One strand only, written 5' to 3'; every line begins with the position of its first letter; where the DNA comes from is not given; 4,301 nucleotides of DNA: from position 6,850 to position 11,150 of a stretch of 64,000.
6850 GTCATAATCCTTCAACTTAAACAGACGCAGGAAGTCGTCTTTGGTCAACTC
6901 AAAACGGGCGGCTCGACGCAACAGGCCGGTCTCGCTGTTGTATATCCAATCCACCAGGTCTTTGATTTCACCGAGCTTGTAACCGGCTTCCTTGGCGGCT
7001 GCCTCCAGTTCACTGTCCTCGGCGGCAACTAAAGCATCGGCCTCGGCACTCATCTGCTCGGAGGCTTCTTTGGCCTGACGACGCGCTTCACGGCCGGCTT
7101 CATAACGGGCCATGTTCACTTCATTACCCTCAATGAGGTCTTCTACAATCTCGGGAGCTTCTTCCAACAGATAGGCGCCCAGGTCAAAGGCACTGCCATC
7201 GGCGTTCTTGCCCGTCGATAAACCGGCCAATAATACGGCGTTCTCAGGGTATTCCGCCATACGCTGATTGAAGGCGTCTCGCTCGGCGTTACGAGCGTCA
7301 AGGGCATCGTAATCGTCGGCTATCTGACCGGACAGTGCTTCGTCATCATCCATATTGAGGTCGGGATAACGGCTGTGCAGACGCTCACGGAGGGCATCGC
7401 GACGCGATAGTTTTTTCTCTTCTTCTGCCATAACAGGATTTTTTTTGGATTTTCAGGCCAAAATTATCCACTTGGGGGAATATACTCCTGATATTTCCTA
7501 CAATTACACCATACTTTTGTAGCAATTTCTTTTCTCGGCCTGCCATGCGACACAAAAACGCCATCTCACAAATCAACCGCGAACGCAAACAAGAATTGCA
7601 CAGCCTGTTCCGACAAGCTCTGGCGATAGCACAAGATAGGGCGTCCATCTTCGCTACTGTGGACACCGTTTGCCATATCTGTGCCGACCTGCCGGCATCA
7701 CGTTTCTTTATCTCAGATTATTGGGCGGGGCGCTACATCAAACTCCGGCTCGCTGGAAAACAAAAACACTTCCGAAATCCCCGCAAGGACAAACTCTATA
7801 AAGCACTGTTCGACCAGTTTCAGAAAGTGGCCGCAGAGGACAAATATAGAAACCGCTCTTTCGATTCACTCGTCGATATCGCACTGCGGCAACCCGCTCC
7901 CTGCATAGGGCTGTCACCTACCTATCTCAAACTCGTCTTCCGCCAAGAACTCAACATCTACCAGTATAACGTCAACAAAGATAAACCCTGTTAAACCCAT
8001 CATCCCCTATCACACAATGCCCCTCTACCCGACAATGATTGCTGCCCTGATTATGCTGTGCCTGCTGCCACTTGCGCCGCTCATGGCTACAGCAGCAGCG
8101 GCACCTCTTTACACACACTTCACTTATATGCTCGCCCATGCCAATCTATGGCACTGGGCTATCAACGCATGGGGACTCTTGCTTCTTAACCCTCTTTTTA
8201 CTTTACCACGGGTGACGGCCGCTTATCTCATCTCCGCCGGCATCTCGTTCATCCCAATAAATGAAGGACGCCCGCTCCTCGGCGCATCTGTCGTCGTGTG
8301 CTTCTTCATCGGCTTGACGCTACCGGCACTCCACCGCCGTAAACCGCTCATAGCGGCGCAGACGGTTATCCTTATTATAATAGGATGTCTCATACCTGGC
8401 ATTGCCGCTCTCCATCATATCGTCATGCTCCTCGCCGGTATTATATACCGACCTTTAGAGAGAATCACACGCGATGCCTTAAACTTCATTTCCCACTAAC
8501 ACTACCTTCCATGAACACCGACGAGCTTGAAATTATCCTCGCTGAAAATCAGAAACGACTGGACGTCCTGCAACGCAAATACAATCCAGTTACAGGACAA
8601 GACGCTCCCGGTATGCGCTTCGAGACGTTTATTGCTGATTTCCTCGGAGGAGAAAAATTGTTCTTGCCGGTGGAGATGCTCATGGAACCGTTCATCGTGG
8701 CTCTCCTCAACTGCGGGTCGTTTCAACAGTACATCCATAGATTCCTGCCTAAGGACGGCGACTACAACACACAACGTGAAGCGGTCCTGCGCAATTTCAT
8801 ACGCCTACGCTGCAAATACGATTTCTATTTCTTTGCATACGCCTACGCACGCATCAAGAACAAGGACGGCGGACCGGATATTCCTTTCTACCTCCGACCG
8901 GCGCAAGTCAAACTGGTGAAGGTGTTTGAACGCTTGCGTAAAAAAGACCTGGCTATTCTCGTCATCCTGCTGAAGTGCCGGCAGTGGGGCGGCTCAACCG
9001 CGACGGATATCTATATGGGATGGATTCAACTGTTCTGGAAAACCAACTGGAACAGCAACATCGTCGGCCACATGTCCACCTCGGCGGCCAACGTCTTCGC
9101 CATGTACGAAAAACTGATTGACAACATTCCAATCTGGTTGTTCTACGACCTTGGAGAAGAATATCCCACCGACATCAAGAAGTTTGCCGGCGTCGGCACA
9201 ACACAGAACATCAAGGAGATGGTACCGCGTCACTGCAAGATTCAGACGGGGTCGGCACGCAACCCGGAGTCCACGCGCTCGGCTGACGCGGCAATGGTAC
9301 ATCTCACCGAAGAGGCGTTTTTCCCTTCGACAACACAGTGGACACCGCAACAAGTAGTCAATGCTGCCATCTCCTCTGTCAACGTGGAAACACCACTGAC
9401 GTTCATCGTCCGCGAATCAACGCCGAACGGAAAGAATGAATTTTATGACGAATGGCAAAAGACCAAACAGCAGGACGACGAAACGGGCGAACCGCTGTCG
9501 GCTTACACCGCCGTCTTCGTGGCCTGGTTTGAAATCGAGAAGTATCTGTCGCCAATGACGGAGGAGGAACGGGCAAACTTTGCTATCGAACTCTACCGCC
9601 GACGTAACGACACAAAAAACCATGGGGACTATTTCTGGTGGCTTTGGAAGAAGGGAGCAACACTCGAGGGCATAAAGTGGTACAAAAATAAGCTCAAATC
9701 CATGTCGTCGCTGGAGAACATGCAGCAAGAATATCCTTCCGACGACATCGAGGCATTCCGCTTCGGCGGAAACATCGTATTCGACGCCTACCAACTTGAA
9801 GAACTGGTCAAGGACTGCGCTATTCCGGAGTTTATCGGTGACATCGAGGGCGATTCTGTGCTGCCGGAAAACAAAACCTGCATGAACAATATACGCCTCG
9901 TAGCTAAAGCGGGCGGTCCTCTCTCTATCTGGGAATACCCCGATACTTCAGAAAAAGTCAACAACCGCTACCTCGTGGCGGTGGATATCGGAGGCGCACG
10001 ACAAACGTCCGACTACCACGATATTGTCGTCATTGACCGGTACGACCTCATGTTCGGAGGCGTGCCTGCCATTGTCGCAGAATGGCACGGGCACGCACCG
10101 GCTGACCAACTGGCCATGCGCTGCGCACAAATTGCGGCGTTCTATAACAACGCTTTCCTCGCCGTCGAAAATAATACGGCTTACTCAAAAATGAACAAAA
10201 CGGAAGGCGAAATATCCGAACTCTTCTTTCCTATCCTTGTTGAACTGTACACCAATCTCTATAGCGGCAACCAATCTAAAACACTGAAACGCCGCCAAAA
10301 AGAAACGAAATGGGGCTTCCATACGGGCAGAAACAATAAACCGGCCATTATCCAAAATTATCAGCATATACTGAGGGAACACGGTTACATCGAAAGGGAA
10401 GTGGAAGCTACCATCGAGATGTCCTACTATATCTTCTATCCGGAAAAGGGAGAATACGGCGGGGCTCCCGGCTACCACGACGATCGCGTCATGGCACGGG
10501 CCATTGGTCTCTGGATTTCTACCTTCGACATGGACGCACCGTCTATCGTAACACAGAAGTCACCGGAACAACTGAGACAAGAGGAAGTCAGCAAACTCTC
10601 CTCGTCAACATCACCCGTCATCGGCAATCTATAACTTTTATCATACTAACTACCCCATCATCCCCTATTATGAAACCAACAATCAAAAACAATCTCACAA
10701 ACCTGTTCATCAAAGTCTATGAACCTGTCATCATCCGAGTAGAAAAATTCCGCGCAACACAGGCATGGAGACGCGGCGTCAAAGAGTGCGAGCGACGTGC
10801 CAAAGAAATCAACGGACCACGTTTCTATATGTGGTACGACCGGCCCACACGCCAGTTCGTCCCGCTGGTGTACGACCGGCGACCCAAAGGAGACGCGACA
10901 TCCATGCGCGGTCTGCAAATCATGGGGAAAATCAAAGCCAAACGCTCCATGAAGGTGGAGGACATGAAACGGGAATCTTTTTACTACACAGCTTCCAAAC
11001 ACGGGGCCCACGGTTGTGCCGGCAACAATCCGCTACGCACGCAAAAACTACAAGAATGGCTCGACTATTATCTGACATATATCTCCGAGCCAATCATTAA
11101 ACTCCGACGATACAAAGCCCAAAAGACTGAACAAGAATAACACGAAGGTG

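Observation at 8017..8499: Phage-encoded rhomboid protease homologue in the DNA-packaging block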

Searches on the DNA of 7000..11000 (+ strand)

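Call 8: search_dna_similar(query=window:7000-11000:+, collection=phages, mode=near)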
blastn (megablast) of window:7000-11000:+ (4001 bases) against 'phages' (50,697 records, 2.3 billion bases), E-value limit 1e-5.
No match.

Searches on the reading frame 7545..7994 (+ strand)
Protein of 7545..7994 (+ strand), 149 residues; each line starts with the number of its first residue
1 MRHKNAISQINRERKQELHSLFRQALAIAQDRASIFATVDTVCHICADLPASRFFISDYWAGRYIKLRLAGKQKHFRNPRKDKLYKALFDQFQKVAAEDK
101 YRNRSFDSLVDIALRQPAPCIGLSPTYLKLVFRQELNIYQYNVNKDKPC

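Call 15: search_protein_families(library=phrogs, proteins=[window:7545-7994:+], max_evalue=0.001)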
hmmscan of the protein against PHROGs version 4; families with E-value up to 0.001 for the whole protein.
window:7545-7994:+ (149 aa): 1 family
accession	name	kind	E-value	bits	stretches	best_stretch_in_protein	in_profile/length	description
phrog_27246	-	unknown function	2.2e-11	44.8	1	35-132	30-125/143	-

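Call 18: search_protein_families(library=pfam, proteins=[window:7545-7994:+], max_evalue=0.01)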
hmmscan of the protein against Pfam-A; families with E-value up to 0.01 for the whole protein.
window:7545-7994:+ (149 aa): 0 families

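Call 95: search_solved_structures(query=A7, max_evalue=10)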
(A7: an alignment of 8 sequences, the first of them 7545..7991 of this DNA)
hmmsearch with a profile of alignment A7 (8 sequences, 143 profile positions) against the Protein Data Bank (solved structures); distinct sequences matched with E-value up to 10: 2.
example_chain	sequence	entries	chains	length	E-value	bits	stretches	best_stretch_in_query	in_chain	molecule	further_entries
5cdf_A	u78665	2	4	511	1.7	11.6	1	90-128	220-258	ATP synthase subunit alpha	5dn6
4cxf_B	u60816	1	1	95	1.9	11.5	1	98-121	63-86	CNRY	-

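Call 96: search_protein_families(library=pfam, alignment_id=A7, max_evalue=1)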
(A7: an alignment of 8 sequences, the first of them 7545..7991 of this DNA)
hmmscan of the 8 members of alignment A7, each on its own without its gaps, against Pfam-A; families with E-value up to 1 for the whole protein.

A. member 1, window:7545-7991:+ (149 aa): 0 families

B. families by the number of members that match (of 8 scanned): 7 families
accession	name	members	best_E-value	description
PF00725.27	3HCDH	1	0.003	3-hydroxyacyl-CoA dehydrogenase, C-terminal domain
PF22946.1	SPEF2_D5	1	0.03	CPC1/SPEF2 domain D5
PF16476.10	DUF5053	1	0.069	Domain of unknown function (DUF5053)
PF23448.1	CAP-like_CFAP184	1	0.093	CFAP184 CAP-like domain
PF16887.10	DUF5081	1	0.13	Domain of unknown function (DUF5081)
PF00851.24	Peptidase_C6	1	0.15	Helper component proteinase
PF15676.10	S6OS1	1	0.26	Six6 opposite strand transcript 1 family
